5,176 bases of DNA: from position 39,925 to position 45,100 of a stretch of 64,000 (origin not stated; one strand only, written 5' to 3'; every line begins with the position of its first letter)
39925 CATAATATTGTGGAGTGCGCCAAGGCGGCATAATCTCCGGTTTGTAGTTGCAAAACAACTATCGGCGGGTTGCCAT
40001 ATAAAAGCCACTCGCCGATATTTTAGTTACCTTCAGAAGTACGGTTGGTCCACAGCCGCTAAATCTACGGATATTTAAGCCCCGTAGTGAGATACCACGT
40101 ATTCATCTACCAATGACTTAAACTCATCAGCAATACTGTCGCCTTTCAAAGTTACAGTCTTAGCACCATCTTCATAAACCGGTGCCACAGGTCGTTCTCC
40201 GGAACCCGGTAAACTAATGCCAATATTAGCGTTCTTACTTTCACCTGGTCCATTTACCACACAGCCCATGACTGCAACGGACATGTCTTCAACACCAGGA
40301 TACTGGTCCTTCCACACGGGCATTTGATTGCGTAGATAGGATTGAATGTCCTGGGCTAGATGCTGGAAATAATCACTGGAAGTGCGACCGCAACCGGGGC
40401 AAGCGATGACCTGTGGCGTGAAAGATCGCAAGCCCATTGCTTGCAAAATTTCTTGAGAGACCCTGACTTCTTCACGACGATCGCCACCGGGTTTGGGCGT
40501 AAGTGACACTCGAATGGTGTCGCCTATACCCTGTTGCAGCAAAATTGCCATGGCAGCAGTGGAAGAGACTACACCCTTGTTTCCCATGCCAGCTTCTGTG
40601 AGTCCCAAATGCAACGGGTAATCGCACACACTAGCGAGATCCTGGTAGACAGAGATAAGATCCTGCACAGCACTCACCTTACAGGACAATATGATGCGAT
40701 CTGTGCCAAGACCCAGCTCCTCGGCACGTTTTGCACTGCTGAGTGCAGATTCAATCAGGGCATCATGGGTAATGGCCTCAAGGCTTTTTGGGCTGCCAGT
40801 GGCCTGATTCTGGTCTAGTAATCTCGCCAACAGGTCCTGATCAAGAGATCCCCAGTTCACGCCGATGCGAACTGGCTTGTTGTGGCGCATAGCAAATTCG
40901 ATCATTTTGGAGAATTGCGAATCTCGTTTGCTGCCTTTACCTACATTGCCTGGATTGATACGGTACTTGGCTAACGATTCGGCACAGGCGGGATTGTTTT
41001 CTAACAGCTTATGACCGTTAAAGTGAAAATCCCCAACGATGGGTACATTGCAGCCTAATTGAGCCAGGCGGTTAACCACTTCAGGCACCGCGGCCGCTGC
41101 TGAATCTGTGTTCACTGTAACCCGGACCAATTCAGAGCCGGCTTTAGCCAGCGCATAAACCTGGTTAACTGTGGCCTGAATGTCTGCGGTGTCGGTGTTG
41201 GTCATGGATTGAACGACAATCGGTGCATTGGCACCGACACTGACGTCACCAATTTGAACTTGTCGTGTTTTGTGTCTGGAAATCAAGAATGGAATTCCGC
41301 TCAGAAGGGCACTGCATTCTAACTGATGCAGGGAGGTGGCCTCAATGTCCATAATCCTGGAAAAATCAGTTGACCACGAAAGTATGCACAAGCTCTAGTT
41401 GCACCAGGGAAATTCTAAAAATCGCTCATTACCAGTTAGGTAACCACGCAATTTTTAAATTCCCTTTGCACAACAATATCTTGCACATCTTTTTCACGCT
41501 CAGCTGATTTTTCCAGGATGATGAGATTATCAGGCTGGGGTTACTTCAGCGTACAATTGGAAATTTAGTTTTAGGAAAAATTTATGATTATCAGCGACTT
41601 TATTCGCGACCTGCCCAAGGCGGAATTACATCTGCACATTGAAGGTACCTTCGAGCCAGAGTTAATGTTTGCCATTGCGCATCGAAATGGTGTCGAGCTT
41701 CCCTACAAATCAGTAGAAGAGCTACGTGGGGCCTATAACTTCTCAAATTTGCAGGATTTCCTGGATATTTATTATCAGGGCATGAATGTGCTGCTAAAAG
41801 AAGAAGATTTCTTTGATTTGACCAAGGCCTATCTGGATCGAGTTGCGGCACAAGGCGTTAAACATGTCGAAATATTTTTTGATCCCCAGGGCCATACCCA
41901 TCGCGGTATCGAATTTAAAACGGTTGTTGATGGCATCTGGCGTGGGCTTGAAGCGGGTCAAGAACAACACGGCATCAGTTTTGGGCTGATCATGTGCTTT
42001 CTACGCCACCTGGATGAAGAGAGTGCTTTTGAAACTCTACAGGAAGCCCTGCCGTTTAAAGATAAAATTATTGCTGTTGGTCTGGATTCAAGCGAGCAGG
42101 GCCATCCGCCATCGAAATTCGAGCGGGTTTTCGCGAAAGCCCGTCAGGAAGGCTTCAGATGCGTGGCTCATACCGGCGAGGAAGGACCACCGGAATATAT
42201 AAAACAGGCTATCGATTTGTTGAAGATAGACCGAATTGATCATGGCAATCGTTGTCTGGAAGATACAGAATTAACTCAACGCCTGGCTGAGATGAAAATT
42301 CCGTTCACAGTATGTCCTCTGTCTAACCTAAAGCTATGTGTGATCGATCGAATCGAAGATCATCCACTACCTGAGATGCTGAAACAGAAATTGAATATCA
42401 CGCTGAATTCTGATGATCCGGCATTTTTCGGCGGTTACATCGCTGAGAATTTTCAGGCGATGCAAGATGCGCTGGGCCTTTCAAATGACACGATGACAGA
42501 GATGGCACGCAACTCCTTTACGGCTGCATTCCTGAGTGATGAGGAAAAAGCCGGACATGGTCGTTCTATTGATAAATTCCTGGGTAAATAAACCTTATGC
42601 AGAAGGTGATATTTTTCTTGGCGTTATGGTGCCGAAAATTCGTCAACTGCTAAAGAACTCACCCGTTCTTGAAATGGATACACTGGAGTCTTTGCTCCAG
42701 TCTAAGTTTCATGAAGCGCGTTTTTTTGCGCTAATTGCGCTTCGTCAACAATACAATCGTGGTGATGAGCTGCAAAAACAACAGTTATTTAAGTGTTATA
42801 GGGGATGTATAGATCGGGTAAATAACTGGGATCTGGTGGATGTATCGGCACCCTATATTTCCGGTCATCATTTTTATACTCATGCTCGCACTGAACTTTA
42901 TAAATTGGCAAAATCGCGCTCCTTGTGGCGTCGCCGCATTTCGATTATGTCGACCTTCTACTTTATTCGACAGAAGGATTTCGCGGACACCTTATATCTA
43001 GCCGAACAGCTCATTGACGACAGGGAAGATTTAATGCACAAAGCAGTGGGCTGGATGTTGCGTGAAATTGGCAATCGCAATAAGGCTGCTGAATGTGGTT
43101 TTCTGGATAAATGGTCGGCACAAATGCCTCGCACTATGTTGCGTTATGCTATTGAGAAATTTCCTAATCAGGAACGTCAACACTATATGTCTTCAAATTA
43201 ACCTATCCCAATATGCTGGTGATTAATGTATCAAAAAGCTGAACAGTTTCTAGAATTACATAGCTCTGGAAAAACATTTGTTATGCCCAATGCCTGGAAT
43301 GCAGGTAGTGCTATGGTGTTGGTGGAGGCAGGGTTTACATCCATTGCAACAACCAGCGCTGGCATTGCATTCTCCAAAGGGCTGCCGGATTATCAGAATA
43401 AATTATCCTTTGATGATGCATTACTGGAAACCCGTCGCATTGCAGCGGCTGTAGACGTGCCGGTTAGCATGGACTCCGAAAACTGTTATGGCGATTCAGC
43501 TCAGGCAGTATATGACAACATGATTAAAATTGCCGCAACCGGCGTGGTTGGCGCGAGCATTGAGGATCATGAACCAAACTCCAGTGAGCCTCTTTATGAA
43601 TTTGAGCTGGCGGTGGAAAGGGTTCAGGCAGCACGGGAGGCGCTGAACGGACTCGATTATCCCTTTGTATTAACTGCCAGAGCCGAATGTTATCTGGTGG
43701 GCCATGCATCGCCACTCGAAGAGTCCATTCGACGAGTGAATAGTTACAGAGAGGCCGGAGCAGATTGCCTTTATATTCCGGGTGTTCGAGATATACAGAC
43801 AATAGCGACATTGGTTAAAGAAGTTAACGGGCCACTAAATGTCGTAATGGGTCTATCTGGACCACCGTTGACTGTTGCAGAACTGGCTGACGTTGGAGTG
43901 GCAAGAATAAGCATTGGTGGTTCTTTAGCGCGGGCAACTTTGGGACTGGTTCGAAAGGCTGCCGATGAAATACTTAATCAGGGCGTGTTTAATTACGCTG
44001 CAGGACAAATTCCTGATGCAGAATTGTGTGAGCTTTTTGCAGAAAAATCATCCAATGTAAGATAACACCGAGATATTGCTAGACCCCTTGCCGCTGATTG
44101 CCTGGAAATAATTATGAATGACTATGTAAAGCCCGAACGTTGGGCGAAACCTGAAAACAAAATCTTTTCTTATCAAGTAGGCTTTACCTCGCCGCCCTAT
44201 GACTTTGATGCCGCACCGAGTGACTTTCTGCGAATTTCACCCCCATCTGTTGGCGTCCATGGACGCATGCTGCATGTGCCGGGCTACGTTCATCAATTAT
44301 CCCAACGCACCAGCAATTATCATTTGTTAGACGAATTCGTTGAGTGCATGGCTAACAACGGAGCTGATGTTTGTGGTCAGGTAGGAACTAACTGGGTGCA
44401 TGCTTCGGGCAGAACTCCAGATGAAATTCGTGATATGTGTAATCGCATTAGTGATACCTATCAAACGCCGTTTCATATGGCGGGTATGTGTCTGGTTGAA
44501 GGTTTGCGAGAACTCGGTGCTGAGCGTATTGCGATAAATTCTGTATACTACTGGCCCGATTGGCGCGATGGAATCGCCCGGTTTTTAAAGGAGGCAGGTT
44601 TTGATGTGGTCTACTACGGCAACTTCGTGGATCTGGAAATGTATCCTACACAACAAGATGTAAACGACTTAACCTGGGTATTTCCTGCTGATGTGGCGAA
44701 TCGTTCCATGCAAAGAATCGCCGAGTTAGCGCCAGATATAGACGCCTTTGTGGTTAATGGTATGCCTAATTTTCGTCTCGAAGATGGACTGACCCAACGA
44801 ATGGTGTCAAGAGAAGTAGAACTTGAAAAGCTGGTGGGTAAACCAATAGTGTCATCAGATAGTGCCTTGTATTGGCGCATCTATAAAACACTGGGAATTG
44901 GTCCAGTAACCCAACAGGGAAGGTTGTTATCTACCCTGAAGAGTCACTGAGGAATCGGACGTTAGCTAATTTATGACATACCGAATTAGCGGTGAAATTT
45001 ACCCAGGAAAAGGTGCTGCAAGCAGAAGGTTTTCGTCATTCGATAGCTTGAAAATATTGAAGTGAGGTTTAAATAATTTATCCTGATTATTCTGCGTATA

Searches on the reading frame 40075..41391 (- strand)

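Call 72: search_protein_families(library=pfam, proteins=[window:40075-41391:-], max_evalue=0.00001)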
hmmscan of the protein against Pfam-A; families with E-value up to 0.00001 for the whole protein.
window:40075-41391:- (438 aa): 1 family
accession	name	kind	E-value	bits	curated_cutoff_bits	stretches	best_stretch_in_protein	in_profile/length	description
PF04551.19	GcpE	-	1.2e-117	393.2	32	1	42-429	1-342/343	GcpE protein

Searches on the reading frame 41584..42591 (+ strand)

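Call 72: search_protein_families(library=pfam, proteins=[window:41584-42591:+], max_evalue=0.00001)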
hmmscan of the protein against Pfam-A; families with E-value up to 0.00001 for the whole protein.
window:41584-42591:+ (335 aa): 2 families
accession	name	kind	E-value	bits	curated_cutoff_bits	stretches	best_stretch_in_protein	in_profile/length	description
PF00962.28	A_deaminase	-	1.2e-93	314.3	27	1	11-324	1-322/330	Adenosine deaminase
PF19326.5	AMP_deaminase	-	2.7e-08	33.1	27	1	194-323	455-583/630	AMP deaminase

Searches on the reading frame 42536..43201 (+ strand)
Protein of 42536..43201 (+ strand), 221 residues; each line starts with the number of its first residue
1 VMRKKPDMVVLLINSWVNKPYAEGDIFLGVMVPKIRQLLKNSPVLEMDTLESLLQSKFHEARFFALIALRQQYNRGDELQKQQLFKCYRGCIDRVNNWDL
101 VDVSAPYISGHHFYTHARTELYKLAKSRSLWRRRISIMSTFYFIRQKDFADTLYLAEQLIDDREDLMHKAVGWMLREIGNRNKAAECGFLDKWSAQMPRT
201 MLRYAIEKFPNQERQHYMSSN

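Call 72: search_protein_families(library=pfam, proteins=[window:42536-43201:+], max_evalue=0.00001)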
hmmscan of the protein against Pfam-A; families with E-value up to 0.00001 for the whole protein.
window:42536-43201:+ (221 aa): 1 family
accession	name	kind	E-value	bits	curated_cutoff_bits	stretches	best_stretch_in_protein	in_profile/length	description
PF08713.17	DNA_alkylation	-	2.6e-53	181.3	21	1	23-209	23-213/213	DNA alkylation repair enzyme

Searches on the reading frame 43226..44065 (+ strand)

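Call 72: search_protein_families(library=pfam, proteins=[window:43226-44065:+], max_evalue=0.00001)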
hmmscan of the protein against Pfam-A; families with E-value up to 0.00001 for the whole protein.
window:43226-44065:+ (279 aa): 1 family
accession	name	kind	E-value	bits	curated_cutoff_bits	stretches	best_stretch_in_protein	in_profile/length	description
PF13714.12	PEP_mutase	-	9.8e-77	258.2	31.5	1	8-250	1-240/240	Phosphoenolpyruvate phosphomutase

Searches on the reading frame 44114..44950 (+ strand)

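Call 72: search_protein_families(library=pfam, proteins=[window:44114-44950:+], max_evalue=0.00001)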
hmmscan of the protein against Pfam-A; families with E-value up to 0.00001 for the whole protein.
window:44114-44950:+ (278 aa): 1 family
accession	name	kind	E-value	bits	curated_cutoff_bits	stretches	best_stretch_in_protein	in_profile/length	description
PF17645.6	Amdase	-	4.5e-11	43.3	25.9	1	77-271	52-227/228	Arylmalonate decarboxylase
